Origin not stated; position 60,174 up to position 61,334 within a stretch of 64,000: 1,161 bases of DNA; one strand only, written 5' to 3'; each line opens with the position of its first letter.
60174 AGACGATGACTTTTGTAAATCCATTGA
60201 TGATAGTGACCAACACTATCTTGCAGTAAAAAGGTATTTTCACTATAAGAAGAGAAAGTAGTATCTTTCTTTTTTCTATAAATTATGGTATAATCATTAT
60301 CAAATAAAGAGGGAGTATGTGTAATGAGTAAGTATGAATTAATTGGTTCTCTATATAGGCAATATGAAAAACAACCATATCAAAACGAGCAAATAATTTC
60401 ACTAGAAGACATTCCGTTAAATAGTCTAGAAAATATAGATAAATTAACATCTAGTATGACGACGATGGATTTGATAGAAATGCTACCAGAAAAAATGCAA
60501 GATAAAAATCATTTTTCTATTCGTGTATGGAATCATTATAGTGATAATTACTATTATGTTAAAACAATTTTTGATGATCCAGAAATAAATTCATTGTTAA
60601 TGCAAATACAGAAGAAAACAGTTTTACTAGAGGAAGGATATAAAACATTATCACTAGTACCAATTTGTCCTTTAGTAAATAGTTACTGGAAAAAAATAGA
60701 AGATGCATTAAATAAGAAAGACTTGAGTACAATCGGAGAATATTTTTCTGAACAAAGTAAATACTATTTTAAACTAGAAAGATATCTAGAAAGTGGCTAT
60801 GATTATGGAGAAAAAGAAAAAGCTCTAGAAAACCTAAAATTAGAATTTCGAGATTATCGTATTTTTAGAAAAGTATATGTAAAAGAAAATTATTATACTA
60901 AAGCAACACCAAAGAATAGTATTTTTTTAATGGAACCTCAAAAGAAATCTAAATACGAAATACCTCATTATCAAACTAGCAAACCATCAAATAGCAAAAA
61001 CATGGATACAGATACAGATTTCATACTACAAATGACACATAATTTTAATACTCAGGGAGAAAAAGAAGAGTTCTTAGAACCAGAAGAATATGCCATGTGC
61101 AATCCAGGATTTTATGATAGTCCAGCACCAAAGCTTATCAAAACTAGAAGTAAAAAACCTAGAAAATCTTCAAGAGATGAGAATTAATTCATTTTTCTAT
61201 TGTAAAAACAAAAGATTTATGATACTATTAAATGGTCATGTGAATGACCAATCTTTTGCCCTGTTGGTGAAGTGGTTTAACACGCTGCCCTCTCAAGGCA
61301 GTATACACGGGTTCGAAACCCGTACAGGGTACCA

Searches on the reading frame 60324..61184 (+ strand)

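Call 33: search_protein_families(library=pfam, proteins=[window:60324-61184:+], max_evalue=0.001)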
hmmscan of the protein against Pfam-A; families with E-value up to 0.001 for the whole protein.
window:60324-61184:+ (287 aa): 1 family
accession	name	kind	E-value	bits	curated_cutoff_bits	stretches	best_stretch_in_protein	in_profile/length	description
PF22819.2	TcaA_5th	-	0.00043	21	23.6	1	118-190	9-81/115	TcaA protein NTF2-like domain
